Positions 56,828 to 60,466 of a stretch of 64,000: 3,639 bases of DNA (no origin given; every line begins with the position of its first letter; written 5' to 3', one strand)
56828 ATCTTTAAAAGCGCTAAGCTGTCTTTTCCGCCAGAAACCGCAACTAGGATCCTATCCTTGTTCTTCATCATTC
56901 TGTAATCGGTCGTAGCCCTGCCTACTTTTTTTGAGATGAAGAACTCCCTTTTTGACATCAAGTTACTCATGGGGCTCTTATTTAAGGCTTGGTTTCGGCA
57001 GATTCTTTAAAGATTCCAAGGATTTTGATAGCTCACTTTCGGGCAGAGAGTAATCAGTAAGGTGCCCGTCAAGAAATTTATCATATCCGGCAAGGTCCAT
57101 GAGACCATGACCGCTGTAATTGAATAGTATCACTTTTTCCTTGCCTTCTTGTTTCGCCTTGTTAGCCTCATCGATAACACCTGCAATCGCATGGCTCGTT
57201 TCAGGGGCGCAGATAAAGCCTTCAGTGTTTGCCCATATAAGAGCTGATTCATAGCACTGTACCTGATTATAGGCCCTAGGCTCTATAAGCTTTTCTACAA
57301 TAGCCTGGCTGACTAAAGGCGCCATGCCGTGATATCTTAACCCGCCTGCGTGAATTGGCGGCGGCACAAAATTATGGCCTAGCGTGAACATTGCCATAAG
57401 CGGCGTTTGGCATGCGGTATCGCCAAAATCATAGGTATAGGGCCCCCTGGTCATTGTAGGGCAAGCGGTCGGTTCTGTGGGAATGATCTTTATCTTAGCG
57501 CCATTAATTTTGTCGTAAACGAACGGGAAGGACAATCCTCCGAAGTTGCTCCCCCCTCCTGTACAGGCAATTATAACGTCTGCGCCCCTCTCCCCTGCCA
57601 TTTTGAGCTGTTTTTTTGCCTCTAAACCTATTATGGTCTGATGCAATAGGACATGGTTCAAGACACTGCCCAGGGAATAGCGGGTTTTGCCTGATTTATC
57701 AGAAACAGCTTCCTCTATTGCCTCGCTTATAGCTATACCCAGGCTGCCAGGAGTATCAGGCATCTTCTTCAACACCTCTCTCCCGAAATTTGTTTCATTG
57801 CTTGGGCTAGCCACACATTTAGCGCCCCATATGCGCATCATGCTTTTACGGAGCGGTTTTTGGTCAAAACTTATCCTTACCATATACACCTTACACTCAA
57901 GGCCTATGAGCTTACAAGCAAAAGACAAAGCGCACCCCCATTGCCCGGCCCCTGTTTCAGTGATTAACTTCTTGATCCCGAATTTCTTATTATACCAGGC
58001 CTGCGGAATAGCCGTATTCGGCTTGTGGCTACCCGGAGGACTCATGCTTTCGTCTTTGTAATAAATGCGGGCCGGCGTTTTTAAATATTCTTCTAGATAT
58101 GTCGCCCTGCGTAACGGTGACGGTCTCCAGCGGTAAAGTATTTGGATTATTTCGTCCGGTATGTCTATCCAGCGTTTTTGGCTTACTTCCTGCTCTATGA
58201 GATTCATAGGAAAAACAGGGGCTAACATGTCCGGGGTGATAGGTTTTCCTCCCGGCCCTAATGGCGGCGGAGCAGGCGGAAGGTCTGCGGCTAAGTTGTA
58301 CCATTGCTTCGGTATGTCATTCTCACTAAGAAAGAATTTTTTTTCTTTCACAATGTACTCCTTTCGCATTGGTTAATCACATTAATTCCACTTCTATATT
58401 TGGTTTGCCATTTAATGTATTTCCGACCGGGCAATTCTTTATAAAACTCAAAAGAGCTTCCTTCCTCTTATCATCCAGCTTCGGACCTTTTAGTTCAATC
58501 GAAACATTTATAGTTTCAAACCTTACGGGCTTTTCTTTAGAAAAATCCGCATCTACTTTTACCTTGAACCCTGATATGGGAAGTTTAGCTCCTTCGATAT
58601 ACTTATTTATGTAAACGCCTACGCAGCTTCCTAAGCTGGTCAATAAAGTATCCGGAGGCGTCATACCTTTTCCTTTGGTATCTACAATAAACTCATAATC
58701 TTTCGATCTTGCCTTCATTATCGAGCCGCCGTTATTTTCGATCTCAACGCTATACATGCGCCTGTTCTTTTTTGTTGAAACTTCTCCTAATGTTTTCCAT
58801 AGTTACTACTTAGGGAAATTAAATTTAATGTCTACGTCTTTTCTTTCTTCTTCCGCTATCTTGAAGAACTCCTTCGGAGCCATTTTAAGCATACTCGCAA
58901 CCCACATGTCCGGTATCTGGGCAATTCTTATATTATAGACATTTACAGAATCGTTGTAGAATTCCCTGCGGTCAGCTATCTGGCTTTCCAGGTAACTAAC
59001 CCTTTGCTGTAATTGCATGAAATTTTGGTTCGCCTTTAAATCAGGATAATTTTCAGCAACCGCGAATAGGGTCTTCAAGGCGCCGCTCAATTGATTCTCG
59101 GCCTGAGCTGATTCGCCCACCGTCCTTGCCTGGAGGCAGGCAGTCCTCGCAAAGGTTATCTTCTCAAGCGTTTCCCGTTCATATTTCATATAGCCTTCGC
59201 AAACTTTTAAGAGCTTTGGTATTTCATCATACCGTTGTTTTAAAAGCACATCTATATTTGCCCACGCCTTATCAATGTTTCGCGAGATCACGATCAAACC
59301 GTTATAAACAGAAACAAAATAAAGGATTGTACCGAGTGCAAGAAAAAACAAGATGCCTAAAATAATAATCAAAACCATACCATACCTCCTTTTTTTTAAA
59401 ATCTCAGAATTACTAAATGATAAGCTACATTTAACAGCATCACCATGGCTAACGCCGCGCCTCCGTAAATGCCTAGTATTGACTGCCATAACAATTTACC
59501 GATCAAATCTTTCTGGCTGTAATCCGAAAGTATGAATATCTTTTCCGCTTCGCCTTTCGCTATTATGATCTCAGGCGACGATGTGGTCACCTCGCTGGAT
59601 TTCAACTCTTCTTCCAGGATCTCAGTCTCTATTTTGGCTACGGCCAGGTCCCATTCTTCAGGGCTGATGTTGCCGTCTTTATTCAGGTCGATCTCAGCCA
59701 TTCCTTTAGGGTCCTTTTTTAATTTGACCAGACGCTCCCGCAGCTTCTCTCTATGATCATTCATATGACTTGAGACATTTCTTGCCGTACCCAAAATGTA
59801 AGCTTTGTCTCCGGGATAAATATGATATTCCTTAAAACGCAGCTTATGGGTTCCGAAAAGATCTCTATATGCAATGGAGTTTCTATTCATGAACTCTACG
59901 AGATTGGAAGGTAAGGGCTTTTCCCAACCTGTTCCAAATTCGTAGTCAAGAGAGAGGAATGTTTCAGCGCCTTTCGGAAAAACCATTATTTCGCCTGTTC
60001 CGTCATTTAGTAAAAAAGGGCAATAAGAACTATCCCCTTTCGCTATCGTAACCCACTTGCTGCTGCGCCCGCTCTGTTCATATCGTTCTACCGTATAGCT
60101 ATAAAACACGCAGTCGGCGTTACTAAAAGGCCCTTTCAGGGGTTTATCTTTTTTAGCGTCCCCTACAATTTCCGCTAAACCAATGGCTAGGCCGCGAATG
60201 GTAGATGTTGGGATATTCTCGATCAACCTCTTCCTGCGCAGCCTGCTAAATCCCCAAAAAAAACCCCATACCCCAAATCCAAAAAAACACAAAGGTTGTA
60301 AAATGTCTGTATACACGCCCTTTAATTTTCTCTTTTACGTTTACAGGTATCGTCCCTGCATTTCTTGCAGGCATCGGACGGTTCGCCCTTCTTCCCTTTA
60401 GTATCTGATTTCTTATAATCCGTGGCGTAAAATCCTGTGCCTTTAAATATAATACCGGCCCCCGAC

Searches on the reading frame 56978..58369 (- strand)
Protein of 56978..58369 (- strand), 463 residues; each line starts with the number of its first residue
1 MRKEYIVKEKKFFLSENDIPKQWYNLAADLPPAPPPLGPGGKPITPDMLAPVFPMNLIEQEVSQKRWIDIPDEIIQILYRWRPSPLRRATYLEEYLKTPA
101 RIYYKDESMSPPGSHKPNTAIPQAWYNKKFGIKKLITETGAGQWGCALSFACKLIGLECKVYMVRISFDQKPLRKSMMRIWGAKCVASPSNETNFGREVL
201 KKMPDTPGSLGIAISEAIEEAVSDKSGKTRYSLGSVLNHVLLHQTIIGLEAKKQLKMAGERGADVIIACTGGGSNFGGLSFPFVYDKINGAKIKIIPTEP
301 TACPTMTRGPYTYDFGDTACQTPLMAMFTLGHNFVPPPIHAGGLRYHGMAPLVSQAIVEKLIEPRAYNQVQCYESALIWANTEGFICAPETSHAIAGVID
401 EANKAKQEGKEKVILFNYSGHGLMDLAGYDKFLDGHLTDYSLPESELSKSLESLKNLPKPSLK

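Call 10: search_protein_families(library=pfam, proteins=[window:56978-58369:-])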
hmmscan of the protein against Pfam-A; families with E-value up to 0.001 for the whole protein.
window:56978-58369:- (463 aa): 1 family
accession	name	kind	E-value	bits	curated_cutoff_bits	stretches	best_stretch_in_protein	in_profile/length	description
PF00291.31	PALP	-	4.7e-31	108.7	35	1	80-416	4-291/295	Pyridoxal-phosphate dependent enzyme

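Call 24: find_related_loci(query=window:56978-58369:-, collection=genome_contigs, flank=10000)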
Query window:56978-58369:- (463 aa) in genome_contigs; peptide patterns used: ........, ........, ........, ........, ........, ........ (x = any residue, [..] = any of these).
254 stretches matched a pattern; 188 encode a relative of the query (tblastn E <= 1e-3); the best 80 are kept; 80 distinct loci.
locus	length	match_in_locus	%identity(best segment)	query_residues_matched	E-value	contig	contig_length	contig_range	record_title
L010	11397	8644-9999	81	10-460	0e+0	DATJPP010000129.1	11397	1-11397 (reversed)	MAG TPA_asm: Candidatus Margulisiibacteriota bacterium isolate SMAG_U14916 k141_4802981, whole genome shotgun sequence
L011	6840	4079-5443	81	6-459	0e+0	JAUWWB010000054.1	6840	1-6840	MAG: Candidatus Omnitrophota bacterium isolate CSMAG_2647 CSMAG_2647_k127_1941261_length_6840_cov_14.3769, whole genome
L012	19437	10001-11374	81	6-462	0e+0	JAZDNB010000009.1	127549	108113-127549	MAG: Candidatus Omnitrophota bacterium isolate MEGAHIT-group-0.689 k141_19307091, whole genome shotgun sequence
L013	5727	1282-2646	78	7-460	0e+0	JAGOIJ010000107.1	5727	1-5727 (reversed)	MAG: Candidatus Omnitrophota bacterium isolate Go_SlDig_bin_191 Go_SlDig_46651_length_5727_cov_5.077321, whole genome sh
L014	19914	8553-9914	79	11-463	0e+0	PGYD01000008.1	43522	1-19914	MAG: Planctomycetes bacterium HGW-Planctomycetes-1 bjp_ig2158_scaffold_272, whole genome shotgun sequence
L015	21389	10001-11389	79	1-463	0e+0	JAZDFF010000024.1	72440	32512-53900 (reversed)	MAG: Candidatus Omnitrophota bacterium isolate MEGAHIT-group-0.194 k141_4631954, whole genome shotgun sequence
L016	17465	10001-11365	78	7-460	0e+0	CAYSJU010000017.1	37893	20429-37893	MAG TPA_asm: uncultured Planctomycetia bacterium isolate binchicken_co332_75 genome assembly, contig: NODE_80_length_378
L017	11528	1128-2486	80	10-461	0e+0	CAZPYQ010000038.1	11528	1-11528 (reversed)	MAG TPA_asm: uncultured Planctomycetia bacterium isolate SRP098346_co1_237 genome assembly, contig: NODE_6935_length_115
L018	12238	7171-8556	77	3-463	0e+0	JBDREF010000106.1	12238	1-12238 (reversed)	MAG: Planctomycetota bacterium isolate MEGAHIT-group-1.301 k141_77384, whole genome shotgun sequence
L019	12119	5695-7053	77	9-460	0e+0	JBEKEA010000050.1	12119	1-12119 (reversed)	MAG: Sedimentisphaerales bacterium isolate SPRUCE 196 SPRUCE_196_50, whole genome shotgun sequence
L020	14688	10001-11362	78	11-463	0e+0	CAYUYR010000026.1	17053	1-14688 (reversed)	MAG TPA_asm: uncultured Planctomycetaceae bacterium isolate SRP141376_co2_344 genome assembly, contig: NODE_6788_length_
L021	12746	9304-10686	75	4-463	0e+0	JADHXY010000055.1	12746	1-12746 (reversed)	MAG: Phycisphaerae bacterium isolate BS750m-G65 BS-750m-C8716, whole genome shotgun sequence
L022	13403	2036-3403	77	5-459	0e+0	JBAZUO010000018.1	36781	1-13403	MAG: Candidatus Omnitrophota bacterium isolate SO_2017_GW1_230 NODE_5202_length_36781_cov_1.303678_OW334_2017, whole gen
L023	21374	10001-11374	76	3-459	0e+0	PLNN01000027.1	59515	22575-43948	MAG: Candidatus Omnitrophota bacterium isolate fen_1320 73.20120800_E1X.39_contig_700, whole genome shotgun sequence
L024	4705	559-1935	76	6-463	0e+0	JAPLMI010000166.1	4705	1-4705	MAG: Candidatus Omnitrophota bacterium isolate LacPavin_0920_SED5_MAG_49_9 LacPavin_0920_SED5_scaffold_1890197, whole ge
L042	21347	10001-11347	76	7-454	0e+0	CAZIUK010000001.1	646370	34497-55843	MAG TPA_asm: uncultured Planctomycetales bacterium isolate binchicken_co154_195 genome assembly, contig: NODE_1_length_6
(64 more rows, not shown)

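Call 61: search_protein_families(library=ncbifam, proteins=[L042:20017-20871:+])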
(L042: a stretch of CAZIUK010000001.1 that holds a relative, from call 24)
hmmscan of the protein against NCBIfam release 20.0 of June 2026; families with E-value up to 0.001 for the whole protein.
L042:20017-20871:+ (285 aa): 13 families
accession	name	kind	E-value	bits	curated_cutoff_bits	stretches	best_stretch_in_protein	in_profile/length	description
TIGR02224.1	recomb_XerC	equivalog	6.8e-104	347.4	335.15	1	2-285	1-293/295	tyrosine recombinase XerC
TIGR02225.1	recomb_XerD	equivalog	6.2e-93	311.3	329.6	1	2-285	1-290/290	site-specific tyrosine recombinase XerD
NF001399.0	PRK00283.1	subfamily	1.6e-88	296.8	279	1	1-285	9-299/300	tyrosine recombinase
NF040815.2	recomb_XerA_Arch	equivalog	6.6e-74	248.8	220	1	2-278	1-263/263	site-specific tyrosine recombinase/integron integrase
NF002331.0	PRK01287.1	subfamily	7.5e-59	199.5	371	1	48-283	79-326/365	site-specific tyrosine recombinase XerC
NF003462.0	PRK05084.1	equivalog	4.7e-38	130.8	267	1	127-281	195-356/360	tyrosine recombinase XerS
TIGR02249.1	integrase_gron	subfamily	5.9e-35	121.1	265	2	217-274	248-305/315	integron integrase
NF011946.0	PRK15417.1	equivalog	1.3e-21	77.2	435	2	220-271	266-317/337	integron integrase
NF007370.0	PRK09870.1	subfamily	3.5e-17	62.7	221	1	102-282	11-192/200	tyrosine-type DNA invertase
NF007371.0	PRK09871.1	subfamily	3.2e-14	52.9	222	1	103-280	6-185/198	tyrosine-type DNA invertase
NF040693.1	recomb_GmtY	equivalog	5.2e-09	35.8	340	1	181-275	334-438/441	gamma-mobile-trio recombinase GmtY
NF002685.0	PRK02436.1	equivalog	9.2e-09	35.5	178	1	7-262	8-239/245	site-specific tyrosine recombinase XerD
NF041502.1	integrase_1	equivalog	0.00028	19.7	350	1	228-277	319-368/484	site-specific integrase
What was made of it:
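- On Chromosomal dif site (XerC/XerD type): Indirect support: related locus L042 encodes a XerC equivalog (call 61).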

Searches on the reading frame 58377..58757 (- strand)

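Call 10: search_protein_families(library=pfam, proteins=[window:58377-58757:-])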
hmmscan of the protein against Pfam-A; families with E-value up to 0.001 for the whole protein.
window:58377-58757:- (126 aa): 1 family
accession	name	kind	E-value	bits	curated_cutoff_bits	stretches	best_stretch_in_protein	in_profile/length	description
PF02566.24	OsmC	-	3.7e-19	69.4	27.5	1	28-124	2-100/100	OsmC-like protein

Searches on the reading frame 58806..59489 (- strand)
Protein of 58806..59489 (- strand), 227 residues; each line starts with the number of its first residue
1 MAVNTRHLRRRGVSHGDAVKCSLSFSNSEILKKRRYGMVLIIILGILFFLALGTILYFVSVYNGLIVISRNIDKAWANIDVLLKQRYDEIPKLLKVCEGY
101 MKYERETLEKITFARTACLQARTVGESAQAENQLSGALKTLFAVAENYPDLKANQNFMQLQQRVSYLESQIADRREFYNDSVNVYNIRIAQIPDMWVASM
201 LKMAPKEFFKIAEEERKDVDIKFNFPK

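Call 10: search_protein_families(library=pfam, proteins=[window:58806-59489:-])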
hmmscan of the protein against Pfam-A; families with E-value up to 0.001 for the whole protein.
window:58806-59489:- (227 aa): 1 family
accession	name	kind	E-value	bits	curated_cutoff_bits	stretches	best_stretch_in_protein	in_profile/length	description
PF04011.17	LemA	-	7.1e-52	175.6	26.2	1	75-223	1-149/149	LemA family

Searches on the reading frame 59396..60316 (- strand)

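Call 10: search_protein_families(library=pfam, proteins=[window:59396-60316:-])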
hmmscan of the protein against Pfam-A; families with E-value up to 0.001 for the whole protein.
window:59396-60316:- (306 aa): 2 families
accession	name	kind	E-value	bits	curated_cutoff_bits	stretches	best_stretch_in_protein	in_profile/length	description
PF12483.13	GIDE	-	2.2e-05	24.4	23.6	0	80-180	7-106/160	E3 Ubiquitin ligase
PF13202.12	EF-hand_5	-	0.00017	21.4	25.9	1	208-222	7-21/25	EF hand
